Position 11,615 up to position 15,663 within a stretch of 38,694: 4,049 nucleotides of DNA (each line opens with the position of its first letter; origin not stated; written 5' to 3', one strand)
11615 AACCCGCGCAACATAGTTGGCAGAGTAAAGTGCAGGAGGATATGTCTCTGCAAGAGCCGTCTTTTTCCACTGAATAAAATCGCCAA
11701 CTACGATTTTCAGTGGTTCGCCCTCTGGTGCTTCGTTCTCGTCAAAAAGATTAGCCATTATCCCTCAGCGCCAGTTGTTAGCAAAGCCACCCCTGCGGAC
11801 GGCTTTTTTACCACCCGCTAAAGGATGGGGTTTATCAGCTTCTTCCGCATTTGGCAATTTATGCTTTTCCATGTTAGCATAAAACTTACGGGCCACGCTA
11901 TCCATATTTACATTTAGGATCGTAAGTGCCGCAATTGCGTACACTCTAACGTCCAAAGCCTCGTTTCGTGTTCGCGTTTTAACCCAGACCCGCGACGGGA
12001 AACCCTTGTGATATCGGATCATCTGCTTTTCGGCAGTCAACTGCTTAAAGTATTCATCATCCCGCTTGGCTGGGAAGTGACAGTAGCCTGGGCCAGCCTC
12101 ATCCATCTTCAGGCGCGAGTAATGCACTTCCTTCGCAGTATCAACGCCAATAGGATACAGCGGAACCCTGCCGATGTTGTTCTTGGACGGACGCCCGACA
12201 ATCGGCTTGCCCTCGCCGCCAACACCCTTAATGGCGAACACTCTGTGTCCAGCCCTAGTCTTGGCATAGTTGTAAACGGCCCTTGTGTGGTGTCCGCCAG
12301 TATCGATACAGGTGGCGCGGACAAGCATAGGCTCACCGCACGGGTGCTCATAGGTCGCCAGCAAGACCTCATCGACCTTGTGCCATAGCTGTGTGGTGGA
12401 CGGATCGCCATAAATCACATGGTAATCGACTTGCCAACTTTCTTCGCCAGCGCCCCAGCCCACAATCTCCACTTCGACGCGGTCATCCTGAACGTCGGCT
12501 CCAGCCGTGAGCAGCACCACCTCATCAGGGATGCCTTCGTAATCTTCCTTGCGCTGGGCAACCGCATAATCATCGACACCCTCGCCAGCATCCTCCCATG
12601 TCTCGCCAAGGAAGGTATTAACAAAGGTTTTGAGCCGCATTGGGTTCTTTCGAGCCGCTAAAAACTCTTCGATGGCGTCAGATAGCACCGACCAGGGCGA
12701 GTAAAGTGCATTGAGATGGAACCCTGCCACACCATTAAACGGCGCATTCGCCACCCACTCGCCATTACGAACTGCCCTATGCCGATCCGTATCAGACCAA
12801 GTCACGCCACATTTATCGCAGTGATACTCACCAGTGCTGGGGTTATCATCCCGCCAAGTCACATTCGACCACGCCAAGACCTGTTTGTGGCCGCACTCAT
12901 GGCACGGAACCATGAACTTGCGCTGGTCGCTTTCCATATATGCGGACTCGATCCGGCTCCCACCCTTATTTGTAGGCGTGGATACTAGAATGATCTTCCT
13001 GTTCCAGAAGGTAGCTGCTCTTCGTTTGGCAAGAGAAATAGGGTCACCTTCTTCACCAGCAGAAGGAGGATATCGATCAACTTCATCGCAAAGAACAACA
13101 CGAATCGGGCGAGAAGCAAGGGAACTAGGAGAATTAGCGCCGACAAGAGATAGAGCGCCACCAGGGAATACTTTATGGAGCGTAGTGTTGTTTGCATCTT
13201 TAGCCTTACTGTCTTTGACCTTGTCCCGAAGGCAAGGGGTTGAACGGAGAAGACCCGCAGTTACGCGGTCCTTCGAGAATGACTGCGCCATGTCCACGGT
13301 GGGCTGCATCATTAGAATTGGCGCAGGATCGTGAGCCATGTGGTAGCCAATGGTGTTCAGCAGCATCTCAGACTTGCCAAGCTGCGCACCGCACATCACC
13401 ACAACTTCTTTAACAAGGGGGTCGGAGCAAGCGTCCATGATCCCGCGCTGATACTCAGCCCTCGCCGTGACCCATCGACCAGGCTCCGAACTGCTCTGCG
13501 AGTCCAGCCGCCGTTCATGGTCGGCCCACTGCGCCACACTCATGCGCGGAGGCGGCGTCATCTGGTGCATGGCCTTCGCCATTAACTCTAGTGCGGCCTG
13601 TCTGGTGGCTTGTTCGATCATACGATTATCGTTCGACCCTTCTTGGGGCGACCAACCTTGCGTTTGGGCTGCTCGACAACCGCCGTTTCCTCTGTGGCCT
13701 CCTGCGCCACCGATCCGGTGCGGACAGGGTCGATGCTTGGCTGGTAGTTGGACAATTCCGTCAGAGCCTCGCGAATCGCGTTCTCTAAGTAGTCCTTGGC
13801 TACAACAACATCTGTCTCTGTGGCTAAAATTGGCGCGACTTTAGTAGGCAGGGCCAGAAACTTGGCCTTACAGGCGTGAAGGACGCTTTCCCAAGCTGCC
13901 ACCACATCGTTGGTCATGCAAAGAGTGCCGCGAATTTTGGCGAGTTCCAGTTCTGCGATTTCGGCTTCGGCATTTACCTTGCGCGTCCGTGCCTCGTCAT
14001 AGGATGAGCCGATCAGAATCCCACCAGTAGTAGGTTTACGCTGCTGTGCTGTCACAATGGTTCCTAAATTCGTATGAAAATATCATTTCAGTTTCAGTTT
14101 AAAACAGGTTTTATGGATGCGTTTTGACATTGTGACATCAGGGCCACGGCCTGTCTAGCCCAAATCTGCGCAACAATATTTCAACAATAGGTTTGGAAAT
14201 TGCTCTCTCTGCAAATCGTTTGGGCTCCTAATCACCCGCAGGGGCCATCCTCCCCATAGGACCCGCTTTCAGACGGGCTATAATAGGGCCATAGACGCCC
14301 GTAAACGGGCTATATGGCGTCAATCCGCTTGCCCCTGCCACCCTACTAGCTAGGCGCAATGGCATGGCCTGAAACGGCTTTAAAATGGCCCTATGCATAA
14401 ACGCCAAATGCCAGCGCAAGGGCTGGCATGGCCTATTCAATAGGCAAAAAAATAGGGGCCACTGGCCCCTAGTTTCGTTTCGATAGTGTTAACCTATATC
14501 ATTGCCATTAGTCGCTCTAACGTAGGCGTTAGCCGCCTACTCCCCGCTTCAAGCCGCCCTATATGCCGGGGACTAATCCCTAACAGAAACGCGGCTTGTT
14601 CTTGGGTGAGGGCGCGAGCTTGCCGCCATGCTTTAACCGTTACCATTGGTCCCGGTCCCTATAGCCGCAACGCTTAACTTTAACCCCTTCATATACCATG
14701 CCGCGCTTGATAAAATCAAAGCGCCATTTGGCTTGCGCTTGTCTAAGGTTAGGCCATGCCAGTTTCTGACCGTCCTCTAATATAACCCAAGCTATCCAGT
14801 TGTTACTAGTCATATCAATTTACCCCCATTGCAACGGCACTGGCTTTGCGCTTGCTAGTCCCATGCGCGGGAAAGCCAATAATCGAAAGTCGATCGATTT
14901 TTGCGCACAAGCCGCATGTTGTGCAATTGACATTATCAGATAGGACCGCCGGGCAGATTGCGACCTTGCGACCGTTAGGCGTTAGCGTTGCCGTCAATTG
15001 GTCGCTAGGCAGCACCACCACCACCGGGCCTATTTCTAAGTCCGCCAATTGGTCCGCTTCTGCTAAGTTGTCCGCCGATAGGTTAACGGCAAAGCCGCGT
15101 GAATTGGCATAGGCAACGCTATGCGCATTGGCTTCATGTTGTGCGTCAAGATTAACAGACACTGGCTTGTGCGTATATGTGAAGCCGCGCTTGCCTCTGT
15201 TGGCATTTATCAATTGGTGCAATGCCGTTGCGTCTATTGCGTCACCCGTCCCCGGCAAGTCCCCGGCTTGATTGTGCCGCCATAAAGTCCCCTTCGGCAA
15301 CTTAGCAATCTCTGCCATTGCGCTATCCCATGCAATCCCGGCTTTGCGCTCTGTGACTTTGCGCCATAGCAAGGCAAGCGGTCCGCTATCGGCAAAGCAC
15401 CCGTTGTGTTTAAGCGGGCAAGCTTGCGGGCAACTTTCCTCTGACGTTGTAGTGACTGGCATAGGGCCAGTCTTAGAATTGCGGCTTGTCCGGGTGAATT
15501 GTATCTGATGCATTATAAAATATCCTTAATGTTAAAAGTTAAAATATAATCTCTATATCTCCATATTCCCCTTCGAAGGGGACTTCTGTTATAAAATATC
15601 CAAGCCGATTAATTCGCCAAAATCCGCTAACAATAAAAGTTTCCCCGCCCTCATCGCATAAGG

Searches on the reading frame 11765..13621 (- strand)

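Call 91: search_protein_families(library=pfam, proteins=[window:11765-13621:-], max_evalue=0.001)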
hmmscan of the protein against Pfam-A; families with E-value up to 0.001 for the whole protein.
window:11765-13621:- (618 aa): 3 families
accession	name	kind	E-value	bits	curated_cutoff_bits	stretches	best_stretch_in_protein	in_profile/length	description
PF20454.4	GpA_nuclease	-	1.1e-99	333.8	22.5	1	299-572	2-290/294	Terminase large subunit gpA, endonuclease domain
PF05876.18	GpA_ATPase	-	9.1e-89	297.8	25.6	1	44-289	1-247/247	Phage terminase large subunit gpA, ATPase domain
PF01096.23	Zn_ribbon_TFIIS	-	1.1e-05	25.5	21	1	239-275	2-38/39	Transcription factor S-II (TFIIS)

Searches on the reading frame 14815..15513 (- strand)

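Call 91: search_protein_families(library=pfam, proteins=[window:14815-15513:-], max_evalue=0.001)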
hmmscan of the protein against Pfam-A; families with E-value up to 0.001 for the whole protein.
window:14815-15513:- (232 aa): 1 family
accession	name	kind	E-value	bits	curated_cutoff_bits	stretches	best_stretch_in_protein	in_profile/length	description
PF23872.1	DUF7227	-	2.1e-91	305.9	27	1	3-229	2-222/223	Domain of unknown function (DUF7227)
